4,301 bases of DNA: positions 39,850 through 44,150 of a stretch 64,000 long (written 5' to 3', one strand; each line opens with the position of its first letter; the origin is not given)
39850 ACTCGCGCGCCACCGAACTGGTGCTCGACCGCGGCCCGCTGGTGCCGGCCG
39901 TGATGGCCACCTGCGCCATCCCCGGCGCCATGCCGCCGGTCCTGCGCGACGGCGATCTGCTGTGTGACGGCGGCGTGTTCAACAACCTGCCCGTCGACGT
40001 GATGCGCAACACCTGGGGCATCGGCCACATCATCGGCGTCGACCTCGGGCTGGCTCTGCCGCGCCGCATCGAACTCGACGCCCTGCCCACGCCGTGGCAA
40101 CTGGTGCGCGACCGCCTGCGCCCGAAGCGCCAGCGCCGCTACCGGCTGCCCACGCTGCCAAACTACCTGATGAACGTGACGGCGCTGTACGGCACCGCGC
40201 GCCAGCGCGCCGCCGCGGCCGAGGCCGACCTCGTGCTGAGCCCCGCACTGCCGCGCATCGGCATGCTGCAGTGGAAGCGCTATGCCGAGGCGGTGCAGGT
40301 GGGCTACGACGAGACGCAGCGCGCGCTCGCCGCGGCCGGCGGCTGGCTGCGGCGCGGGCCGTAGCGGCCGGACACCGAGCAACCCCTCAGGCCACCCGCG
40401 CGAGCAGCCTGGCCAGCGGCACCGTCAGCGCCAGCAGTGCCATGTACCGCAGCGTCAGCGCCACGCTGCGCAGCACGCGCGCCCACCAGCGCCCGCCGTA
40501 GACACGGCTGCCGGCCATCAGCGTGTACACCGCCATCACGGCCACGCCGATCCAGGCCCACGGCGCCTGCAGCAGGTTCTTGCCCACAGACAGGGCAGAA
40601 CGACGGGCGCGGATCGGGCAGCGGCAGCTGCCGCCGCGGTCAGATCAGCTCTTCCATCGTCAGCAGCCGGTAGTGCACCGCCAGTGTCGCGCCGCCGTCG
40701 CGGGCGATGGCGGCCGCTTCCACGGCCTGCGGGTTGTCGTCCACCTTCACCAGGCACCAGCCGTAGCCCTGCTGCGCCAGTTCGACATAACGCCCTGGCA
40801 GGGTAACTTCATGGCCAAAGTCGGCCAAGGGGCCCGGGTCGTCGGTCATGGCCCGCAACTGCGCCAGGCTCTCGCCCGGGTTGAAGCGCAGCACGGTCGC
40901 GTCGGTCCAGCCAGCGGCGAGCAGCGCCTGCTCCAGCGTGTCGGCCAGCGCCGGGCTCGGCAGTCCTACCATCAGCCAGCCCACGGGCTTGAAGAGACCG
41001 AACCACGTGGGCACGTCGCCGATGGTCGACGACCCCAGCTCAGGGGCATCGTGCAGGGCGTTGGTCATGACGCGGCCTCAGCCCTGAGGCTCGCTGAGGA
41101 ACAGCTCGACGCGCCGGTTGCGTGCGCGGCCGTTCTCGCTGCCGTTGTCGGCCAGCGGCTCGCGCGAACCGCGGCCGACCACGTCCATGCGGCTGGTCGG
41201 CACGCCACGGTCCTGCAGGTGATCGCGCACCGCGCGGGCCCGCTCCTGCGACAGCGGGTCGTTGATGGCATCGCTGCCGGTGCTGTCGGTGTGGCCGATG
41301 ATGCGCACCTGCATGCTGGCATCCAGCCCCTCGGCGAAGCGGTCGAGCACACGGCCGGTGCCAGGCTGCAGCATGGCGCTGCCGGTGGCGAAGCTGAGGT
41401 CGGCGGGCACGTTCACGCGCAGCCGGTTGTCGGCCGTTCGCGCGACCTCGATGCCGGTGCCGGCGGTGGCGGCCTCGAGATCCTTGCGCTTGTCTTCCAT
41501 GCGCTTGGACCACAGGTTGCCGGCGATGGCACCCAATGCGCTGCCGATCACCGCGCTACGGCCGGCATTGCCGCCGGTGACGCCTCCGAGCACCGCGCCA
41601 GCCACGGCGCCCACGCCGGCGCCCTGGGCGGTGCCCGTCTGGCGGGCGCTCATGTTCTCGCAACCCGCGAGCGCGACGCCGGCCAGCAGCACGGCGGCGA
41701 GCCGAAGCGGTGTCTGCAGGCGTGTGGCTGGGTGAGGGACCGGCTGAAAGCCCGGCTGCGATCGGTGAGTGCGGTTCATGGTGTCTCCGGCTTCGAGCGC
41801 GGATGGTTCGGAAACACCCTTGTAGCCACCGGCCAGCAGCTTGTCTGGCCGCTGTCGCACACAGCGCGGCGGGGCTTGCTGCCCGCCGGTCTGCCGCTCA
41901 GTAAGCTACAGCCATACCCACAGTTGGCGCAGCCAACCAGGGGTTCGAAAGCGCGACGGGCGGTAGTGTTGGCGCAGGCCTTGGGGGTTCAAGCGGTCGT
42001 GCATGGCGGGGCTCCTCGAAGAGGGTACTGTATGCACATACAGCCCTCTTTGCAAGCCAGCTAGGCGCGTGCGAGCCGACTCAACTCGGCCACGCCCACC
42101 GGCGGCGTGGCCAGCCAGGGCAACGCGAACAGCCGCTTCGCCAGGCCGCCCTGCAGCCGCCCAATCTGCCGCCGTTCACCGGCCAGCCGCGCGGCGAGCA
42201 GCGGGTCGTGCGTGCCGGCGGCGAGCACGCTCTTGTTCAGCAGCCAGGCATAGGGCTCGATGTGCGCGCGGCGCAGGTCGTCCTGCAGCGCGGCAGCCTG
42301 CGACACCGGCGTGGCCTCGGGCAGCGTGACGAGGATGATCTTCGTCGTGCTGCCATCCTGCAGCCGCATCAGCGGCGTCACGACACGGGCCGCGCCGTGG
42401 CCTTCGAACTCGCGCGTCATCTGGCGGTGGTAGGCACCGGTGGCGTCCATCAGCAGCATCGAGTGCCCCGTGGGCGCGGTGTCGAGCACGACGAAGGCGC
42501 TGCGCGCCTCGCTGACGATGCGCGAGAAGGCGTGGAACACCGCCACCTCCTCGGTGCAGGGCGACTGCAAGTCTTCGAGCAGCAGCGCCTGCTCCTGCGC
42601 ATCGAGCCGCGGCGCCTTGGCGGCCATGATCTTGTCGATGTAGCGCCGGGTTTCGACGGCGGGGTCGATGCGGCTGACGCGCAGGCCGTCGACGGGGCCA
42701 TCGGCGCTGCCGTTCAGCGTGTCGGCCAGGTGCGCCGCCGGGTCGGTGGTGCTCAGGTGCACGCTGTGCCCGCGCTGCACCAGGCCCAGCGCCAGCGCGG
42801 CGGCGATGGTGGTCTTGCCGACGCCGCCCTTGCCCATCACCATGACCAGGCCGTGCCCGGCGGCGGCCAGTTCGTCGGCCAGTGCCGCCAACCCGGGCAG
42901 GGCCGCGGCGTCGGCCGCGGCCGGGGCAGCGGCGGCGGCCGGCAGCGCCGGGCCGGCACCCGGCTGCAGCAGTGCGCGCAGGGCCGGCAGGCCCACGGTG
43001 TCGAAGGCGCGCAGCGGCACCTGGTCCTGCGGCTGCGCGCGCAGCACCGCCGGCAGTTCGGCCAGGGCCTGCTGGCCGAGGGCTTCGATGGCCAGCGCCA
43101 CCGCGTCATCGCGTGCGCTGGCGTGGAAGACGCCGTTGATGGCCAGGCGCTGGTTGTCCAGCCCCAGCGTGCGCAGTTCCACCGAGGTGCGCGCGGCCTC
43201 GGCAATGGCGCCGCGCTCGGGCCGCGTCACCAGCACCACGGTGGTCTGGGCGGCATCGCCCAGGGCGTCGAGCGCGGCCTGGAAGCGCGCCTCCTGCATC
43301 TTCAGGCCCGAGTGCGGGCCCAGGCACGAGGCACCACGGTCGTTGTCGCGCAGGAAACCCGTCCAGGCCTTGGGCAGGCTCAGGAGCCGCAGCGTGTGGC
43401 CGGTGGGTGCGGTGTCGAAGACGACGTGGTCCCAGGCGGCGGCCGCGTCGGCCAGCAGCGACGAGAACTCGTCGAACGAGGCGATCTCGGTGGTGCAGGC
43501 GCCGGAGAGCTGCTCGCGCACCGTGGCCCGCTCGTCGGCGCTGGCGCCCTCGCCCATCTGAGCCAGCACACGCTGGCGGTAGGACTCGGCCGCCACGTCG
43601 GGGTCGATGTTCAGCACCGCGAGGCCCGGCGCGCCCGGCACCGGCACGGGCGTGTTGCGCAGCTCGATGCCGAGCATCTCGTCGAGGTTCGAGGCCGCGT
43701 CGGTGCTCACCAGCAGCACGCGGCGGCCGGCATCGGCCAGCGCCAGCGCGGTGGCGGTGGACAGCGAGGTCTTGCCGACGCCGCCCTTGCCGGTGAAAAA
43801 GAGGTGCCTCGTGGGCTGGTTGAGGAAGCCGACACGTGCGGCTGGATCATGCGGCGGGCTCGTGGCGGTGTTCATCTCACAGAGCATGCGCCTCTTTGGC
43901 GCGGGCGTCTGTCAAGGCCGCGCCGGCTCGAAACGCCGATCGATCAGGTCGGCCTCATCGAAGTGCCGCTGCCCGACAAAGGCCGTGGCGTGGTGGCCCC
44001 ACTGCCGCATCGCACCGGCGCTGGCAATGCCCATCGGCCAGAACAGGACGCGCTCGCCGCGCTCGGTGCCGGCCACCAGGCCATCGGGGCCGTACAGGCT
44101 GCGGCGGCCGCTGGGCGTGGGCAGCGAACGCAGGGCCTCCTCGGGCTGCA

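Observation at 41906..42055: Canonical LexA/SOS box inside a sigma70-type promoter drives an unannotated 32-codon ORF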

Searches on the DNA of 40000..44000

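Call 7: search_rna_families(source=window, start=40000, end=44000, threshold=evalue, max_evalue=1)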
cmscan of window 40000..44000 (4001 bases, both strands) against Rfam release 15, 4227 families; matches with E-value up to 1: 1.
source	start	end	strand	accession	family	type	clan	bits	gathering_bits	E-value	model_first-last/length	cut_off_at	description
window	42799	42842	-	RF03397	mir-1234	Gene; miRNA;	-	24.6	70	0.7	1-57/57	no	mir-1234 microRNA precursor family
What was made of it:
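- On Type I toxins of the TisB/DinQ kind: No Rfam family matches in 40000-44000 (call 7).
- Tried and rejected: Rfam on 40000-44000 gave nothing relevant (call 7).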

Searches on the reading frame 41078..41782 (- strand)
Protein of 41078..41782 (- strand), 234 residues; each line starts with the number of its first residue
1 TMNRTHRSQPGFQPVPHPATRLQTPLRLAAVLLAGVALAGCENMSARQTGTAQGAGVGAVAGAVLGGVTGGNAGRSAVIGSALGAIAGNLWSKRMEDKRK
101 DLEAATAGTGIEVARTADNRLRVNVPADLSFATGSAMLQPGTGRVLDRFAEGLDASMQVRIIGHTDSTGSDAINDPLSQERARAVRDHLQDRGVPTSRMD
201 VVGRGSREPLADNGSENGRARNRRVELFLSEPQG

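Call 5: search_protein_families(library=pfam, proteins=[window:41078-41782:-], max_evalue=0.01)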
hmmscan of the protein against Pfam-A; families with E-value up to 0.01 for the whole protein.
window:41078-41782:- (234 aa): 5 families
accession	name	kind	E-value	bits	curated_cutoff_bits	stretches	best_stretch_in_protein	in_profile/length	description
PF00691.25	OmpA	-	9.8e-21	74.4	27.2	1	131-223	2-98/98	OmpA family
PF13488.11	Gly-zipper_Omp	-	2.2e-10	40.7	25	1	54-98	2-45/46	Glycine zipper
PF13441.11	Gly-zipper_YMGG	-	5.1e-08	32.9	28.9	1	49-92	1-43/45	YMGG-like Gly-zipper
PF13436.11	Gly-zipper_OmpA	-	1.3e-06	28.5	27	1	49-90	2-42/44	Glycine-zipper domain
PF05433.20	Rick_17kDa_Anti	-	0.00048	20.4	24.2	1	54-91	2-42/43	Glycine zipper 2TM domain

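Call 8: find_related_loci(query=window:41078-41782:-, collection=genome_contigs, flank=4000)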
Query window:41078-41782:- (234 aa) in genome_contigs; peptide patterns used: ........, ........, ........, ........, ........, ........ (x = any residue, [..] = any of these).
445 stretches matched a pattern; 89 encode a relative of the query (tblastn E <= 1e-3); the best 80 are kept; 80 distinct loci.
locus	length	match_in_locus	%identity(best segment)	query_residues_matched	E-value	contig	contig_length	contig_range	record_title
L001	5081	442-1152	92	2-234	5e-127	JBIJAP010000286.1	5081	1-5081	MAG: Rubrivivax sp. isolate ME2006-07-18D11_3300042451_group2_bin6 Rohwer_bin2260_scaffold_16544_c1, whole genome shotgu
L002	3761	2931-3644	90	1-234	7e-119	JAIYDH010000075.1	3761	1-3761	MAG: Rubrivivax sp. isolate H1_MAG_00028 pond_H1_MAG_00028_000000000351, whole genome shotgun sequence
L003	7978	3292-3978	76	1-233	2e-98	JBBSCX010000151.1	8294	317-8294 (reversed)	MAG: Burkholderiales bacterium isolate metawrap_la6_53 metawrap_la6_53_K_906547_L_8294_cov_18.5744, whole genome shotgun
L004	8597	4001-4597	66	38-233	1e-81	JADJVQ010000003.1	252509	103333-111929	MAG: Burkholderiaceae bacterium isolate Hjor_18-Q3-R7-51_BATAC.292 tig00004840-10-2518340, whole genome shotgun sequence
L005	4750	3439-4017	70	40-232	1e-80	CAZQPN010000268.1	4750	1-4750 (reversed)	MAG TPA_asm: uncultured Rubrivivax sp. isolate SRP319275_co1_40 genome assembly, contig: NODE_26785_length_4750_cov_11.3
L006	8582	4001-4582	68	40-233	1e-76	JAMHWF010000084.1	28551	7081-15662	MAG: Ideonella sp. isolate UR_AS_maxbin.027 k201_823696, whole genome shotgun sequence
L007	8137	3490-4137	65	24-233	2e-76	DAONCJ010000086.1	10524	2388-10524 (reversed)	MAG TPA_asm: Burkholderiaceae bacterium isolate AMR_MDS_3924 NODE_3942_length_10524_cov_4.857771, whole genome shotgun s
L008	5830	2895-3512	60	26-231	5e-76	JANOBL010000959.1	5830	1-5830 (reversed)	MAG: Betaproteobacteria bacterium isolate VAR_18_metabat_113 VAR_18_k141_4106486, whole genome shotgun sequence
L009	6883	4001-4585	68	39-233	7e-76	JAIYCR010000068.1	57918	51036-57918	MAG: Rubrivivax sp. isolate H1_MAG_00006 pond_H1_MAG_00006_000000000084, whole genome shotgun sequence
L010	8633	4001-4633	61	23-233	2e-75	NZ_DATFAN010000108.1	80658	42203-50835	MAG: Ideonella sp. isolate SMAG_U8502 k141_279966, whole genome shotgun sequence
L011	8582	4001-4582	69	40-233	7e-75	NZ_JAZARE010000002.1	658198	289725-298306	Ideonella sp. BN130291 contig2, whole genome shotgun sequence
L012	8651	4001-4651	63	16-233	2e-74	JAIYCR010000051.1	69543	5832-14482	MAG: Rubrivivax sp. isolate H1_MAG_00006 pond_H1_MAG_00006_000000000059, whole genome shotgun sequence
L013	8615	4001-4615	62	32-234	2e-74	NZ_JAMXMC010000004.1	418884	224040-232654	Ideonella oryzae strain NS12-5 contig4, whole genome shotgun sequence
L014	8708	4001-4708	59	5-233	2e-74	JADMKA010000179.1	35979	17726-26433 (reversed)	MAG: Vitreoscilla sp. isolate MAG_67 NODE_1144_length_35979_cov_12.089216, whole genome shotgun sequence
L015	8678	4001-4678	65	10-234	1e-74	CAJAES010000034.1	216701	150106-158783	MAG: uncultured beta proteobacterium isolate Loc080925-4-5m_bin-0717 genome assembly, contig: bin-0717:034/129, whole ge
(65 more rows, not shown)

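Call 33: search_protein_families(library=ncbifam, proteins=[window:41078-41782:-], max_evalue=0.01)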
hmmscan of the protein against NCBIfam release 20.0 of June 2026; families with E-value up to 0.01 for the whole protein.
window:41078-41782:- (234 aa): 44 families (the best 25 are shown)
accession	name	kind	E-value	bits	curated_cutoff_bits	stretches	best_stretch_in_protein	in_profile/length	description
NF053611.1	YiaD_Gzip_OmpA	equivalog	1.2e-61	208.1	175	1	30-228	2-205/206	YiaD family glycine zipper/OmpA-like lipoprotein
NF007804.1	PRK10510.1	equivalog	2.9e-30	105.3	307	1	28-230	8-217/219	OmpA family lipoprotein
NF053612.1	anchor_PA1041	equivalog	2.4e-29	103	250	1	21-229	3-235/236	PA1041 family peptidoglycan-binding anchor lipoprotein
TIGR03350.1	type_VI_ompA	equivalog_domain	1.3e-23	83.5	139.8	1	109-228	13-136/137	type VI secretion system protein TssL, long form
NF053585.1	OMP_LP_YfiB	equivalog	1.4e-22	80.3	128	1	123-229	52-160/163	outer membrane lipoprotein YfiB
NF045787.1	OmpABordt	equivalog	2.9e-21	76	200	1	117-227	77-187/194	outer membrane protein OmpA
NF005999.0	PRK08126.1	subfamily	6e-21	74.7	571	1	117-229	313-430/432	hypothetical protein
NF006541.1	PRK09038.1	equivalog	7.4e-20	71.6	283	1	110-230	125-249/253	flagellar motor protein MotD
NF053613.1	OMP_toxin_LptF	equivalog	7.7e-19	68.3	400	1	127-231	141-247/256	lipotoxin F family OmpA-related lipoprotein LptF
NF005444.0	PRK07033.1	equivalog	1.2e-18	67.3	520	1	112-229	300-421/438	DotU family type VI secretion system protein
NF033763.1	exchanger_TraB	exception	4.7e-18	64.5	700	1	100-232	366-500/522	outer membrane exchange protein TraB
NF006508.0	PRK08944.1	subfamily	8.2e-17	61.4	259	1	94-231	147-289/304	MotB family protein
TIGR03789.1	pdsO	hypoth_equivalog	9.7e-17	61.4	152.2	1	116-227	132-241/243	sortase-associated OmpA-like protein PdsO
NF038224.1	OmpA_like_CmpA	equivalog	2.3e-16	60.1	300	1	39-227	21-212/233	C-OmpA-like family protein CmpA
TIGR02802.1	Pal_lipo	equivalog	1.2e-14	54.3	125.35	1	153-227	26-102/104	peptidoglycan-associated lipoprotein Pal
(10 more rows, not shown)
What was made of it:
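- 41078..41782 (-): YiaD-family glycine-zipper/OmpA-like lipoprotein gene; a possible co-transcribed passenger. NCBIfam NF053611, 208 bits (call 33); Pfam OmpA plus Gly-zipper (call 5).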

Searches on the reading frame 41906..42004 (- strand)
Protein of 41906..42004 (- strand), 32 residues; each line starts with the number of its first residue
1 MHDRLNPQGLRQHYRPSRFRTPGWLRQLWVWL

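Call 5: search_protein_families(library=pfam, proteins=[window:41906-42004:-], max_evalue=0.01)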
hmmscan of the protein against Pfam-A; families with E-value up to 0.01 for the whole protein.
window:41906-42004:- (32 aa): 0 families

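Call 35: search_protein_representatives(alignment_id=A2)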
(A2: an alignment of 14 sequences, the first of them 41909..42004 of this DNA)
Query: 14 sequences, 32 profile positions. Proteins with E-value up to 0.001 (for the whole library): 44; up to 1e-10: 4; up to 1e-30: 0. The best 44 are listed.
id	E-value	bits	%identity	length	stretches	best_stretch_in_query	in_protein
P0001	2.0e-16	75.5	-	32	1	1-32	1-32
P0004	1.7e-15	72.5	-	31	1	2-32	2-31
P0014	2.6e-14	68.7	-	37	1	2-32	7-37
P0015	1.3e-12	63.3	-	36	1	2-32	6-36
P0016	3.0e-10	55.7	-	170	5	3-17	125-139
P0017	5.1e-08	48.6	-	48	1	4-32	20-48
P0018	1.5e-07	47.1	-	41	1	5-32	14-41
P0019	1.9e-07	46.7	-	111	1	7-32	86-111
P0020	3.2e-07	46.0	-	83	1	5-32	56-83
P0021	4.1e-07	45.7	-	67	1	5-32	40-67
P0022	7.9e-07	44.8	-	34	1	3-32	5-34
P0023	1.8e-06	43.6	-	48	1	5-32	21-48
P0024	2.6e-06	43.1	-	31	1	5-32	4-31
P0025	3.7e-06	42.6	-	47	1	6-32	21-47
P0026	5.4e-06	42.1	-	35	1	1-32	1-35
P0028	1.2e-05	41.0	-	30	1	7-32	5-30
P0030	2.0e-05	40.3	-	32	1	4-32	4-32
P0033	4.5e-05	39.2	-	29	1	7-32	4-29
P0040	1.8e-04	37.2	-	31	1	5-32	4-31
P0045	3.0e-04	36.5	-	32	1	3-32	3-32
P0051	4.6e-04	35.9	-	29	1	10-32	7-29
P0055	8.0e-04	35.2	-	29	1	7-32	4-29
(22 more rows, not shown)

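Call 38: list_cluster_members(proteins=[P0017, P0022, P0024, P0028, P0030, P0033, P0040, P0045, P0051, P0055])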
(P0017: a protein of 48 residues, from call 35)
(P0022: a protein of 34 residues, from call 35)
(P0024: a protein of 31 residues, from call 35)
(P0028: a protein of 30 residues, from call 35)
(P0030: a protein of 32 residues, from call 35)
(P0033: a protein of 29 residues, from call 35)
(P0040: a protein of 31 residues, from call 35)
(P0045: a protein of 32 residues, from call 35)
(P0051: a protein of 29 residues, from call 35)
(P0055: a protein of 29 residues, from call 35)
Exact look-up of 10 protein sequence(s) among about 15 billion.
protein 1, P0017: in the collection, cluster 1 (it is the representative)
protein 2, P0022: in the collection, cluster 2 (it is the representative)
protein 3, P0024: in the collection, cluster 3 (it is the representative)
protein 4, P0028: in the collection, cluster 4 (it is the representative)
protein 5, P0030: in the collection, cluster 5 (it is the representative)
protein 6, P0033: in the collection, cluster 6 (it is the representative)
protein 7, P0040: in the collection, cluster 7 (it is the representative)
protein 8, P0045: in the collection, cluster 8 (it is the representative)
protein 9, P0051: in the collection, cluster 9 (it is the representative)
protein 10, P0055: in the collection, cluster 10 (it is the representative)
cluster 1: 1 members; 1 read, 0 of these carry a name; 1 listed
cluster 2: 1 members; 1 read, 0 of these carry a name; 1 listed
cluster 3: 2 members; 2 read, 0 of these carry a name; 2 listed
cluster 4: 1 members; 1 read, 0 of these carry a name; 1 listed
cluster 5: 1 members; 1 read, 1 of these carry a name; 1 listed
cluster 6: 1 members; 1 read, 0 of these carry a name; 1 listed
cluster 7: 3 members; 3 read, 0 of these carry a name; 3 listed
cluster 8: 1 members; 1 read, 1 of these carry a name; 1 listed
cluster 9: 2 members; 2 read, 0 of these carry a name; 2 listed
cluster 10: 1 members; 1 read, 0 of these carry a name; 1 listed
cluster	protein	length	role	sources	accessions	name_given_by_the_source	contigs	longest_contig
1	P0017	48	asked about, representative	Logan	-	-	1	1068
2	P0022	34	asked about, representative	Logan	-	-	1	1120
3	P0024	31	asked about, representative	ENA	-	-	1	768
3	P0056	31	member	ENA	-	-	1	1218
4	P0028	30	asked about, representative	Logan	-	-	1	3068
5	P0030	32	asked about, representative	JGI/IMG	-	hypothetical protein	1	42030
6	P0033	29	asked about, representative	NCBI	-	-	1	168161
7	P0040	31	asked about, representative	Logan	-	-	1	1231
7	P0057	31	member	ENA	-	-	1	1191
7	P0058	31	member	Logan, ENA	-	-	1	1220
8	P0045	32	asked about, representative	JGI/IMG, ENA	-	hypothetical protein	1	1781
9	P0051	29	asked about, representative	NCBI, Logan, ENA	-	-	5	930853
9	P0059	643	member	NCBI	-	-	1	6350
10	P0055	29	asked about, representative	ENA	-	-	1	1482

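Call 41: find_encoding_contigs(protein=P0030, flank=5000, max_places=3)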
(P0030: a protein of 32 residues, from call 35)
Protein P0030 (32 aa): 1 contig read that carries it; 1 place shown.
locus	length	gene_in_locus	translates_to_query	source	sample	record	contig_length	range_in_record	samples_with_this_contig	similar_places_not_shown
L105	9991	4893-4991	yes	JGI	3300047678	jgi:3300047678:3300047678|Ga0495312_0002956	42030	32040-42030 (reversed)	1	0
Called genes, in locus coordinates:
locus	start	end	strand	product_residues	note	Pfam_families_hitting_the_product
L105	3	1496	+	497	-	?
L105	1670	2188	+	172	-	PF00691:OmpA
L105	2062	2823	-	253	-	PF05724:TPMT, PF08241:Methyltransf_11, PF13649:Methyltransf_25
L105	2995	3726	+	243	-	PF00932:LTD, PF07589:PEP_exosort_dom (weak)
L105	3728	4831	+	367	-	PF00586:AIRS, PF02769:AIRS_C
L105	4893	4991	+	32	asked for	-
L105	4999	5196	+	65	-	-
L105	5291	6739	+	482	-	PF02310:B12-binding, PF04055:Radical_SAM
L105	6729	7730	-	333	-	-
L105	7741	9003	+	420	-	PF14907:NTP_transf_5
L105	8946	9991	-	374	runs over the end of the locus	PF13439:Glyco_transf_4, PF13579:Glyco_trans_4_4, PF00534:Glycos_transf_1, PF13692:Glyco_trans_1_4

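Call 53: predict_structure(alignment_id=A2)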
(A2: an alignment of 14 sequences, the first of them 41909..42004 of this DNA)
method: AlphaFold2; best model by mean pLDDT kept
length: 32 residues; sequences in the alignment: 14
mean_pLDDT: 65.4   pTM: 0.20
mean pLDDT of the five models: 65.4, 65.1, 64.8, 63.9, 60.6
residues with pLDDT >= 90: 1; 70-90: 9; 50-70: 20; < 50: 2
segments of 3 or more residues with pLDDT < 50: none
pLDDT, mean of each block of 10 residues (from residue 1): 53 59 81 80
secondary structure, 60 per line:
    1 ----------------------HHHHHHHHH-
elements in order: H23-31
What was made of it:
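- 41906..42004 (-): Small protein gene: 32 codons plus stop, encoding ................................. AF2 predicts a C-terminal helix at residues 23-31 (call 53).
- On Type I toxins of the TisB/DinQ kind: AF2 predicts a helix of 9 residues (call 53).
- AF2 predicts a helix at 23-31 only (call 53).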

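Call 98: search_protein_families(library=padloc, proteins=[window:41909-42004:-], max_evalue=0.1)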
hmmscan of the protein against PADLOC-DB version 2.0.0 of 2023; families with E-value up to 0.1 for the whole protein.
seq(32 aa): 0 families
